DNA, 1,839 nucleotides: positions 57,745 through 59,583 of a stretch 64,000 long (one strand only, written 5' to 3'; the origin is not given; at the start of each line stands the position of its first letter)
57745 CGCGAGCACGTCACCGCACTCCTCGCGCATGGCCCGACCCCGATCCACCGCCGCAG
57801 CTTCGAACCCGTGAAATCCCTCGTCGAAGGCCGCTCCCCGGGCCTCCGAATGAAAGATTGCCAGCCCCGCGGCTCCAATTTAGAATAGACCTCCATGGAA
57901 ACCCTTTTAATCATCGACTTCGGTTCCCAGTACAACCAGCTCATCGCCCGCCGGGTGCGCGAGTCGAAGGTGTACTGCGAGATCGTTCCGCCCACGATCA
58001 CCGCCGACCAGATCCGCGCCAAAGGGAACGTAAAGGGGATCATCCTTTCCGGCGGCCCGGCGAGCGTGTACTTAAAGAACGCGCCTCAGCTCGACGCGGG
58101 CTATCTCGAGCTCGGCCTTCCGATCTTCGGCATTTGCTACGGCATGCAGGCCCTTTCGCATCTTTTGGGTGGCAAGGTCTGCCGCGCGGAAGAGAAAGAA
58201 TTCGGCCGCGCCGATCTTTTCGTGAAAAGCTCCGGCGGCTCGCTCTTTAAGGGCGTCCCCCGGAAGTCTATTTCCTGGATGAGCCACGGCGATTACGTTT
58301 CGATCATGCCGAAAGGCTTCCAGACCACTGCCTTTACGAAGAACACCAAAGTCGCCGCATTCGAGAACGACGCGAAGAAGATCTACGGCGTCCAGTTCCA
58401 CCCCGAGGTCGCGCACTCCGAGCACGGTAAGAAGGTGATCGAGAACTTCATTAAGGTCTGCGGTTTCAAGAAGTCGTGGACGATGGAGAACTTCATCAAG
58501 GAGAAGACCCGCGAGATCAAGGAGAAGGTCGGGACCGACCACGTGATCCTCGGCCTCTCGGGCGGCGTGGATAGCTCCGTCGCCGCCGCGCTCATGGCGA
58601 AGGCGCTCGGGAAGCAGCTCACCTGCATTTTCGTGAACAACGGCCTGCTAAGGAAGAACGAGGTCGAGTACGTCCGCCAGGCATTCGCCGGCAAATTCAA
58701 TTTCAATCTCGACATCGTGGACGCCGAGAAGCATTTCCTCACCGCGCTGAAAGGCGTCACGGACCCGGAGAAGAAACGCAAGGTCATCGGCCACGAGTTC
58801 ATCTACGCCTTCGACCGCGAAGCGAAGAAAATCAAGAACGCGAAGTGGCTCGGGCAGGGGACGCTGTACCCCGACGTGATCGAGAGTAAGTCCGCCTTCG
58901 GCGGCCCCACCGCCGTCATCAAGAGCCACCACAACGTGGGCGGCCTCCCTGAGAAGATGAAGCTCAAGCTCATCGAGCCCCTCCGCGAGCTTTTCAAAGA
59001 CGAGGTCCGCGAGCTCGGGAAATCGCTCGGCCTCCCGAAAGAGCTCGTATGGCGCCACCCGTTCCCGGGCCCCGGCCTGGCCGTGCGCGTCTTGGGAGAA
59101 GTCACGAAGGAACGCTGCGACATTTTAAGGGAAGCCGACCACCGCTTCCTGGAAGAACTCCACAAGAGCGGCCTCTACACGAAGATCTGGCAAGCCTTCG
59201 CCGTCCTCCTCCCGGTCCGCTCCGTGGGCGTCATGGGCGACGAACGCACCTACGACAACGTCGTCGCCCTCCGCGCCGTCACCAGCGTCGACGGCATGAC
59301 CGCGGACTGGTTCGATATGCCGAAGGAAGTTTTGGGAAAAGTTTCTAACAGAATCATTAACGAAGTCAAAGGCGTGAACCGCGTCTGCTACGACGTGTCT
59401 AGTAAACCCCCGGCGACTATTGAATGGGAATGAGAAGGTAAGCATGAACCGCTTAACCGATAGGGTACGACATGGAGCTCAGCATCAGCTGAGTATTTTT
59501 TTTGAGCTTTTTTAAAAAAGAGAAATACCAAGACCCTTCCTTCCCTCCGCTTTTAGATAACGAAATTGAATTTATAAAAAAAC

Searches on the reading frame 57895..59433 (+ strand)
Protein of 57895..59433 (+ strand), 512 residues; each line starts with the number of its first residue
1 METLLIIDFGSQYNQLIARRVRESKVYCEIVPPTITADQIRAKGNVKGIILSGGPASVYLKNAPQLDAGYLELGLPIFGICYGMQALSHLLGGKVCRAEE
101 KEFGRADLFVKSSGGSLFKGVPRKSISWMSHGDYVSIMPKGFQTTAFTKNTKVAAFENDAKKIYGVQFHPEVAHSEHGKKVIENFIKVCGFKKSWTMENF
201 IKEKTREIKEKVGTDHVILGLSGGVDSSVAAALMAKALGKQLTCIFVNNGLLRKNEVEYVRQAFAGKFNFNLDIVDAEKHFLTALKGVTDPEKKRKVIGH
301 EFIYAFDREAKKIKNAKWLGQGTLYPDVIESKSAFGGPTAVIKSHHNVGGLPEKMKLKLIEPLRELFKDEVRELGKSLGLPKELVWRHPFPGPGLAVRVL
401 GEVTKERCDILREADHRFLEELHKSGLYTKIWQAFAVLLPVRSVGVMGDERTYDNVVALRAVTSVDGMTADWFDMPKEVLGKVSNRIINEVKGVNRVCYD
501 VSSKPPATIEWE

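Call 9: search_protein_families(library=pfam, proteins=[window:57895-59433:+], max_evalue=0.01)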
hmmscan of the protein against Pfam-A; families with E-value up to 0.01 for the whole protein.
window:57895-59433:+ (512 aa): 10 families
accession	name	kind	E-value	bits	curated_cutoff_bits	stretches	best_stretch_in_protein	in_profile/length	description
PF00117.34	GATase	-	1.5e-49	168.7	22.8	1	5-186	1-187/190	Glutamine amidotransferase class-I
PF00958.27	GMP_synt_C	-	1.3e-46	157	27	1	420-511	1-92/92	GMP synthase C terminal domain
PF02540.23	NAD_synthase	-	1.3e-12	47.8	21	1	206-277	10-81/242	NAD synthase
PF07722.19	Peptidase_C26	-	3.2e-09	37.3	20.5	1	70-171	101-219/219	Peptidase C26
PF03054.22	tRNA_Me_trans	-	4.6e-06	26.9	20.6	1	216-251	2-36/202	tRNA methyl transferase HUP domain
PF06508.19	QueC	-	8.2e-06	25.9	22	1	217-278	2-61/210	Queuosine biosynthesis protein QueC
PF02568.20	ThiI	-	0.00064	19.8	20.5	1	215-269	4-57/197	Thiamine biosynthesis protein (ThiI)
PF01507.26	PAPS_reduct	-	0.0012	19.3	22.5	1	218-293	3-76/175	Phosphoadenosine phosphosulfate reductase domain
PF00733.27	Asn_synthase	-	0.0023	18.1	21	1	220-262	23-65/354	Asparagine synthase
PF00764.25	Arginosuc_synth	-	0.0031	18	27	1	217-282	2-66/162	Arginosuccinate synthase N-terminal HUP domain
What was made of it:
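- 57895..59433 (+): guaA (GMP synthase), the last core gene and left border of the variable region. Pfam GATase plus GMP_synt_C (call 9).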

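Call 11: find_encoding_contigs(protein=window:57895-59433:+, flank=10000, max_places=10)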
Protein window:57895-59433:+ (512 aa): 3 contigs read that carry it; 1 place shown.
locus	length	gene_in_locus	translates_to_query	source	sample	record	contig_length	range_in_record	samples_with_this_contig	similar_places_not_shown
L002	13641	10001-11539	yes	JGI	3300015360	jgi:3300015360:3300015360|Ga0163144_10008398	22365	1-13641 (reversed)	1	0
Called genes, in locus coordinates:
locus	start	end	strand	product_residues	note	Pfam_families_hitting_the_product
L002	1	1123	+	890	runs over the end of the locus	PF02739:5_3_exonuc_N, PF01367:5_3_exonuc, PF01612:DNA_pol_A_exo1, PF22619:DNA_polI_exo1, PF00476:DNA_pol_A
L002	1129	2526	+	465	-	PF08323:Glyco_transf_5, PF20706:GT4-conflict (faint), PF13439:Glyco_transf_4 (weak), PF13579:Glyco_trans_4_4, PF00534:Glycos_transf_1, PF13692:Glyco_trans_1_4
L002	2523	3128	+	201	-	PF01121:CoaE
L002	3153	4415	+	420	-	PF07498:Rho_N, PF07497:Rho_RNA_bind, PF00006:ATP-synt_ab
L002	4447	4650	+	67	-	PF01197:Ribosomal_L31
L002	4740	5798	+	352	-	PF03462:PCRF, PF00472:RF-1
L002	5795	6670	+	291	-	PF17827:PrmC_N, PF03602:Cons_hypoth95, PF05175:MTS, PF01209:Ubie_methyltran (weak), PF06325:PrmA (weak), PF09445:Methyltransf_15 (weak), PF13847:Methyltransf_31, PF13649:Methyltransf_25, +2 more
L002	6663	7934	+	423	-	PF00275:EPSP_synthase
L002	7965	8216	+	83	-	PF00886:Ribosomal_S16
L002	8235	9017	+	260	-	PF01746:tRNA_m1G_MT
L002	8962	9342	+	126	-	PF01245:Ribosomal_L19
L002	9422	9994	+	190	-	PF01351:RNase_HII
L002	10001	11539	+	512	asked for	PF00117:GATase, PF07722:Peptidase_C26, PF02540:NAD_synthase, PF03054:tRNA_Me_trans (faint), PF06508:QueC (faint), PF00958:GMP_synt_C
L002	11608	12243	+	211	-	-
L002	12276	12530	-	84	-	-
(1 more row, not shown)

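Call 13: find_related_loci(query=window:57895-59433:+, collection=genome_contigs, flank=10000)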
Query window:57895-59433:+ (512 aa) in genome_contigs; peptide patterns used: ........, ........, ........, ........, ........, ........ (x = any residue, [..] = any of these).
600 stretches matched a pattern (row limit reached: there are more); 381 encode a relative of the query (tblastn E <= 1e-3); the best 80 are kept; 80 distinct loci.
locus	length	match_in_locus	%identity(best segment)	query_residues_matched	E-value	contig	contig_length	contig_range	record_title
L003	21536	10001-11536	74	1-512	0e+0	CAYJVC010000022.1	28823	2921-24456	MAG TPA_asm: uncultured Planctomycetia bacterium isolate ERP125453_co1_451 genome assembly, contig: NODE_1388_length_288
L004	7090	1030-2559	62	2-512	0e+0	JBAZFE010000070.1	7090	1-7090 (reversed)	MAG: Candidatus Omnitrophota bacterium isolate SO_2017_LW3_142 NODE_36481_length_7090_cov_2.624731_LW162_2017, whole gen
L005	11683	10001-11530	61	2-512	0e+0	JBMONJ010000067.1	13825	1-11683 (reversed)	MAG: Candidatus Omnitrophota bacterium isolate Betzabe_MAG073 MAG073_67, whole genome shotgun sequence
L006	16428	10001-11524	60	4-512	0e+0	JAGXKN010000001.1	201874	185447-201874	MAG: Desulfobacterales bacterium isolate GSL_GB14_8 NODE_3_length_201874_cov_9.89063, whole genome shotgun sequence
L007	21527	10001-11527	61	3-512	0e+0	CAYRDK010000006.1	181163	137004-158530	MAG TPA_asm: uncultured Planctomycetia bacterium isolate binchicken_co266_257 genome assembly, contig: NODE_166_length_1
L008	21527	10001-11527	60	2-512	0e+0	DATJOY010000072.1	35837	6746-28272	MAG TPA_asm: Dissulfurispiraceae bacterium isolate SMAG_U14899 k141_399587, whole genome shotgun sequence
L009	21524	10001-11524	60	4-512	0e+0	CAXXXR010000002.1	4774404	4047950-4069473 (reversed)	MAG: uncultured Desulfobacula sp. isolate ba3275e7-906c-4eb1-acbc-76e2ced2bb81 genome assembly, contig: contig_2, whole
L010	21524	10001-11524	60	4-512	0e+0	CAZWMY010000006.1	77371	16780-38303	MAG TPA_asm: uncultured Desulfobacula sp. isolate SRP302447_co1_132 genome assembly, contig: NODE_1078_length_77371_cov_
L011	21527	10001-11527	60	2-512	0e+0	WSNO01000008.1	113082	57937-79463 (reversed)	MAG: Nitrospirae bacterium isolate X3_MaxBin.024 scaffold_277, whole genome shotgun sequence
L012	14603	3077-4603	60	2-512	0e+0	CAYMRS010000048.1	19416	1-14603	MAG TPA_asm: uncultured Nitrospiraceae bacterium isolate binchicken_co266_261 genome assembly, contig: NODE_4571_length_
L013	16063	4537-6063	60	2-512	0e+0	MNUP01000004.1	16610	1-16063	MAG: Candidatus Desantisbacteria bacterium CG1_02_49_89 cg1_0.2_scaffold_3241_c, whole genome shotgun sequence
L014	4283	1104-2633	60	2-512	0e+0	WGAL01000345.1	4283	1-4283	MAG: Melioribacteraceae bacterium isolate S143_55 k151_467215, whole genome shotgun sequence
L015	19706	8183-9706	61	4-512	0e+0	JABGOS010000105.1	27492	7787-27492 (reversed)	MAG: Deltaproteobacteria bacterium isolate co234_bin13 NODE_3399_length_27492_cov_5.084448, whole genome shotgun sequenc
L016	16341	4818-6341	59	4-512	0e+0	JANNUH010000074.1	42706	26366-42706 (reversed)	MAG: Desulfobacterales bacterium isolate SOY_30_metabat_237 SOY_30_k141_4479205, whole genome shotgun sequence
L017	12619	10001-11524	58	4-512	0e+0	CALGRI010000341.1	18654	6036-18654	MAG TPA_asm: uncultured proteobacterium isolate ERR2206792_bin.13_CONCOCT_v1.1_MAG genome assembly, contig: ERZ891023.70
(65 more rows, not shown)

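Call 22: find_related_loci(query=window:57895-59433:+, collection=metagenome_contigs, flank=10000)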
Query window:57895-59433:+ (512 aa) in metagenome_contigs; peptide patterns used: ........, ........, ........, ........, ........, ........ (x = any residue, [..] = any of these).
600 stretches matched a pattern (row limit reached: there are more); 389 encode a relative of the query (tblastn E <= 1e-3); the best 80 are kept; 80 distinct loci.
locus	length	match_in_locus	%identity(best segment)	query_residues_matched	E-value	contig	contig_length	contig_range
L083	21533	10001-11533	77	1-512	0e+0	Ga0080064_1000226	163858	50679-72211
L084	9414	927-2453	61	3-512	0e+0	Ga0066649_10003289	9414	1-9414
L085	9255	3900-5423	63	4-512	0e+0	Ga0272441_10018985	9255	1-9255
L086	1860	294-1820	60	3-512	0e+0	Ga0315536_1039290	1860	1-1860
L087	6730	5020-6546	60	3-512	0e+0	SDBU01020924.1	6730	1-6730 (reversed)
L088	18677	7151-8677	60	2-512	0e+0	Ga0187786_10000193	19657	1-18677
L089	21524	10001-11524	60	4-512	0e+0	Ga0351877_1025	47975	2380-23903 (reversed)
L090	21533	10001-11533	60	1-512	0e+0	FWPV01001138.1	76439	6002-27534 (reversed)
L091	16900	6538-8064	60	2-512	0e+0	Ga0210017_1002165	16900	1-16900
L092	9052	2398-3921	59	4-512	0e+0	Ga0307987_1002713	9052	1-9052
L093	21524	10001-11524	59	4-512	0e+0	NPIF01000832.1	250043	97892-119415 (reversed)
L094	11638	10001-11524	59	4-512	0e+0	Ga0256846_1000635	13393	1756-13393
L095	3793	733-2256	58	4-512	0e+0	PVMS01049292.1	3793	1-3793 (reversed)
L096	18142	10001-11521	58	4-511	0e+0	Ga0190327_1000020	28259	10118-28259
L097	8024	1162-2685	59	4-512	0e+0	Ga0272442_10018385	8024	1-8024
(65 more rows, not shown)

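Call 32: search_protein_families(library=pfam, proteins=[L083:13541-14113:+, L083:15394-16077:-, L083:11722-12855:+, L083:14110-14658:+, L083:14829-15260:+, L083:16194-16799:+, L083:16870-17703:+, L083:17666-19135:+, L083:19530-20291:+, L083:20422-20898:+], max_evalue=0.01)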
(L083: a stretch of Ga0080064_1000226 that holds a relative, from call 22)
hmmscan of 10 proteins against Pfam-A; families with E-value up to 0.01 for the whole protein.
L083:13541-14113:+ (190 aa): 1 family
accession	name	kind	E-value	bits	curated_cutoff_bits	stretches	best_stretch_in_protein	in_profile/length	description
PF01797.21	Y1_Tnp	-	3e-09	37.5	23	1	11-123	4-120/121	Transposase IS200 like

L083:15394-16077:- (227 aa): 1 family
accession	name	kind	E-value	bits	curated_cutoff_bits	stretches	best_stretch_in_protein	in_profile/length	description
PF01797.21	Y1_Tnp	-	1.3e-07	32.2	23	1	51-164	4-121/121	Transposase IS200 like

L083:11722-12855:+ (377 aa): 2 families
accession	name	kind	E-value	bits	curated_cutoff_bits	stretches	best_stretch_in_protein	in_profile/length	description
PF05359.17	DUF748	-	3.2e-15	55.7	50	1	52-236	1-183/1037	Domain of Unknown Function (DUF748)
PF05170.20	AsmA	-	0.00013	21.4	29.8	1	71-211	16-165/607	AsmA family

L083:14110-14658:+ (182 aa): 0 families

L083:14829-15260:+ (143 aa): 0 families

L083:16194-16799:+ (201 aa): 1 family
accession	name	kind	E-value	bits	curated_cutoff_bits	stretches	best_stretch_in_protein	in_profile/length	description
PF11992.13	TgpA_N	-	0.0019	17.7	30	1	45-108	10-74/333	TgpA N-terminal domain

L083:16870-17703:+ (277 aa): 1 family
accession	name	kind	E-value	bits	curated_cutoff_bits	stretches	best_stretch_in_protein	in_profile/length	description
PF07179.17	SseB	-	2.4e-10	41.1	21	1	152-266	4-118/124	SseB protein N-terminal domain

L083:17666-19135:+ (489 aa): 1 family
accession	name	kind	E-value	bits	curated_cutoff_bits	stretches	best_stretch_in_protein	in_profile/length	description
PF00263.26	Secretin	-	0.00025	21.1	27.5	0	447-483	132-168/169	Bacterial type II and III secretion system protein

L083:19530-20291:+ (253 aa): 1 family
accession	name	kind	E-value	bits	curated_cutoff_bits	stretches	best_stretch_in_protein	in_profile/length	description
PF11306.15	DUF3108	-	3e-25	89.7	26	2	62-144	2-82/209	Protein of unknown function (DUF3108)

L083:20422-20898:+ (158 aa): 1 family
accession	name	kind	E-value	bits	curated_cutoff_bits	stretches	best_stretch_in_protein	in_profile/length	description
PF00072.30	Response_reg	-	1.8e-22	80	30.2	1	33-151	1-110/111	Response regulator receiver domain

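Call 62: search_protein_families(library=ncbifam, proteins=[L083:13541-14113:+, L083:15394-16077:-], max_evalue=0.01)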
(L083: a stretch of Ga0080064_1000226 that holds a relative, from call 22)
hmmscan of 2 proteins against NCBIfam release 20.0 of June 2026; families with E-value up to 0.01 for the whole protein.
L083:13541-14113:+ (190 aa): 1 family
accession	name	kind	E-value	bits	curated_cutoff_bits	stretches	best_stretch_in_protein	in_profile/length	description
NF047646.1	REP_Tyr_transpos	equivalog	9.2e-17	61.3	80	1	6-140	4-146/146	REP-associated tyrosine transposase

L083:15394-16077:- (227 aa): 1 family
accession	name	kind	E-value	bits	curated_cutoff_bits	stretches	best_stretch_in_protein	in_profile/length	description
NF047646.1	REP_Tyr_transpos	equivalog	2.7e-09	37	80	1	46-180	3-146/146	REP-associated tyrosine transposase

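Call 77: search_protein_families(library=pfam, proteins=[L003:11753-12415:+, L003:12497-12787:+, L003:12805-13077:+, L003:13119-13427:-, L003:13420-13683:-, L003:14036-14596:-, L003:14988-18431:+, L003:18534-18812:+, L003:18907-20166:+], max_evalue=0.001)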
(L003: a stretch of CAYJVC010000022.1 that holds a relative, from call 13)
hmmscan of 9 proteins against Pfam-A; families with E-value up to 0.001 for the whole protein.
L003:11753-12415:+ (220 aa): 12 families
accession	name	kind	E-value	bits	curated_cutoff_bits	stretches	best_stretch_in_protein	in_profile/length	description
PF13414.12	TPR_11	-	1.3e-20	73.2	26.8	2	109-145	1-37/42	TPR repeat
PF00515.34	TPR_1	-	3.5e-20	71.3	27.8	2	68-100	1-33/34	Tetratricopeptide repeat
PF13431.12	TPR_17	-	1.6e-19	68.9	24.4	1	58-88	3-33/34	Tetratricopeptide repeat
PF07719.23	TPR_2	-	2.6e-19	68.1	27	2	68-100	1-33/34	Tetratricopeptide repeat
PF13432.12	TPR_16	-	1.3e-16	61.1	32.7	3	72-133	1-62/65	Tetratricopeptide repeat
PF13181.12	TPR_8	-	7.5e-13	48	25.7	0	68-100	1-33/34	Tetratricopeptide repeat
PF13371.12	TPR_9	-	3.8e-12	46.5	35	1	64-103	25-64/73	Tetratricopeptide repeat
PF13424.12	TPR_12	-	4.9e-07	30.3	30.1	0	62-97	39-74/77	Tetratricopeptide repeat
PF13174.12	TPR_6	-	5e-06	27.3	26.3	0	103-134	1-32/33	Tetratricopeptide repeat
PF25575.1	TPR_BSK1_C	-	2.2e-05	24.8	42.2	0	68-135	42-110/118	Serine/threonine-protein kinase BSK1-like, TPR repeats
PF10516.15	SHNi-TPR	-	0.00017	21.4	21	0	81-97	14-30/38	SHNi-TPR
PF14559.12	TPR_19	-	0.00037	21.2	25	0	58-89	15-46/68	Tetratricopeptide repeat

L003:12497-12787:+ (96 aa): 1 family
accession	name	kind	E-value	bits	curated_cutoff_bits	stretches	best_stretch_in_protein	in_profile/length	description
PF05015.19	HigB-like_toxin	-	7.1e-21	74.9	27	1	4-96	2-91/91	RelE-like toxin of type II toxin-antitoxin system HigB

L003:12805-13077:+ (90 aa): 2 families
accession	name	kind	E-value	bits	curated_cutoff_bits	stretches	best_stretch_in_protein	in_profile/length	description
PF01381.28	HTH_3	-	1.6e-09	38.1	23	1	16-70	1-55/55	Helix-turn-helix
PF13443.12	HTH_26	-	0.00061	20.4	22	0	16-68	2-55/63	Cro/C1-type HTH DNA-binding domain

L003:13119-13427:- (102 aa): 5 families
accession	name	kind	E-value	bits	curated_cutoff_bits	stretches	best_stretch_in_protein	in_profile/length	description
PF01381.28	HTH_3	-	9.3e-17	61.3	23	1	31-83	1-53/55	Helix-turn-helix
PF13560.12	HTH_31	-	1.6e-08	35.2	27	1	27-80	2-56/64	Helix-turn-helix domain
PF12844.13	HTH_19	-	2.4e-07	31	30.2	1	29-79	2-52/64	Helix-turn-helix domain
PF13443.12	HTH_26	-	2.7e-07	31.2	22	1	36-82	7-54/63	Cro/C1-type HTH DNA-binding domain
PF13744.12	HTH_37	-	7.3e-06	26.1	27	1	14-84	8-77/80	Helix-turn-helix domain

L003:13420-13683:- (87 aa): 1 family
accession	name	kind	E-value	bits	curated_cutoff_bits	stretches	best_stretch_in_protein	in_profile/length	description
PF05973.20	Gp49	-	1.4e-17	63.9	23.9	1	7-79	11-88/90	Phage derived protein Gp49-like (DUF891)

L003:14036-14596:- (186 aa): 2 families
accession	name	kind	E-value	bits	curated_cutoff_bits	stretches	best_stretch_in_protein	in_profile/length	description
PF10543.14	ORF6N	-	1.9e-34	118.3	27.8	1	35-118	2-86/86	ORF6N domain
PF09669.15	Phage_pRha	-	0.00077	20.4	29.9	0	51-140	7-91/91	Phage regulatory protein Rha (Phage_pRha)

L003:14988-18431:+ (1147 aa): 5 families
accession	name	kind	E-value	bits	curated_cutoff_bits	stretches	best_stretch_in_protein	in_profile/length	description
PF07733.18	DNA_pol3_alpha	-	3.1e-107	358.5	23.9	1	298-555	1-260/260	Bacterial DNA polymerase III alpha NTPase domain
PF17657.6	DNA_pol3_finger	-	1.7e-69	232.9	22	1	558-722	1-165/166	Bacterial DNA polymerase III alpha subunit finger domain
PF02811.25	PHP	-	4.1e-58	196.8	26.4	1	7-177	1-161/164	PHP domain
PF14579.12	HHH_6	-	3.1e-29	101.5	25.6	1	796-886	1-90/90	Helix-hairpin-helix motif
PF01336.31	tRNA_anti-codon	-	9e-09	35.6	27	1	989-1061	7-75/75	OB-fold nucleic acid binding domain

L003:18534-18812:+ (92 aa): 3 families
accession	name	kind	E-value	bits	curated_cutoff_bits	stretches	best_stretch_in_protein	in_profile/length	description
PF00216.26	Bac_DNA_binding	-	4e-28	97.9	22.4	1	4-91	2-89/90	Bacterial DNA-binding protein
PF18291.6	HU-HIG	-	1.9e-08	34.9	26.2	1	3-91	32-118/125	HU domain fused to wHTH, Ig, or Glycine-rich motif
PF18289.6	HU-CCDC81_euk_2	-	0.00027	21.3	26.1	1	11-58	9-58/75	CCDC81 eukaryotic HU domain 2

L003:18907-20166:+ (419 aa): 5 families
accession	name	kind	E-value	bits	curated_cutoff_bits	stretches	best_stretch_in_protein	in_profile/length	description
PF13393.11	tRNA-synt_His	-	5.7e-49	167.5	25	1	8-310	1-308/308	Histidyl-tRNA synthetase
PF03129.25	HGTP_anticodon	-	1.7e-13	51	21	1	329-415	3-92/94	Anticodon binding domain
PF00587.30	tRNA-synt_2b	-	3.3e-11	44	29.3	1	66-295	1-147/179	tRNA synthetase class II core domain (G, H, P, S and T)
PF01409.25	tRNA-synt_2d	-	1.5e-08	34.9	19.8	1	16-162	15-161/246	tRNA synthetases class II core domain (F)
PF00152.25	tRNA-synt_2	-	5.9e-05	22.7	25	0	100-200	90-187/308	tRNA synthetases class II (D, K and N)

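Call 79: list_cluster_members(proteins=[window:57895-59433:+, window:59502-60137:+, window:61664-62332:-, window:62337-62792:-, window:62793-63038:-, window:61041-61496:+, window:60191-60502:+, window:60502-60723:+])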
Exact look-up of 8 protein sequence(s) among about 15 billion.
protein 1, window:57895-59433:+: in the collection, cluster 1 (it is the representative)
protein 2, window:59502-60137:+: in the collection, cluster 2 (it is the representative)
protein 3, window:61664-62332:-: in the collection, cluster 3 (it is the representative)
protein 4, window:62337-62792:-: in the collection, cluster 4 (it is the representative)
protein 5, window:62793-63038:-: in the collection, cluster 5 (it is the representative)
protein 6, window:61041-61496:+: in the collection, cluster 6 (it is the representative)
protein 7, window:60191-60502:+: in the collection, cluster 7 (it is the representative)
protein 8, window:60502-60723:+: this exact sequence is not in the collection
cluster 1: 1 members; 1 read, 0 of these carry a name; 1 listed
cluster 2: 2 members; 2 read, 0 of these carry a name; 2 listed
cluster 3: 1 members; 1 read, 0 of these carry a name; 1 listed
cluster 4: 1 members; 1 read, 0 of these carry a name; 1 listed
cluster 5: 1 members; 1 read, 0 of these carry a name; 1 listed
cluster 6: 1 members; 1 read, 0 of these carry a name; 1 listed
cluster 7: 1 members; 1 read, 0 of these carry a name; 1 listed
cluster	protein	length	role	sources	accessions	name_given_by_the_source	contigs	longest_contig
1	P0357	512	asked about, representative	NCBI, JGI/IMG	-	-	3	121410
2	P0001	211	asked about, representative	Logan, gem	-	-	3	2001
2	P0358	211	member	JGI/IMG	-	-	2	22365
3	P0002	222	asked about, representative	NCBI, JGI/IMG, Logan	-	-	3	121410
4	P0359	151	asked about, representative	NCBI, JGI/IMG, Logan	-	-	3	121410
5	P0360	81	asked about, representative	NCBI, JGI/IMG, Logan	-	-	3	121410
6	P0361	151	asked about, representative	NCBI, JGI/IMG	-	-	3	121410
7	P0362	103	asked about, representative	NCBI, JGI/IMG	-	-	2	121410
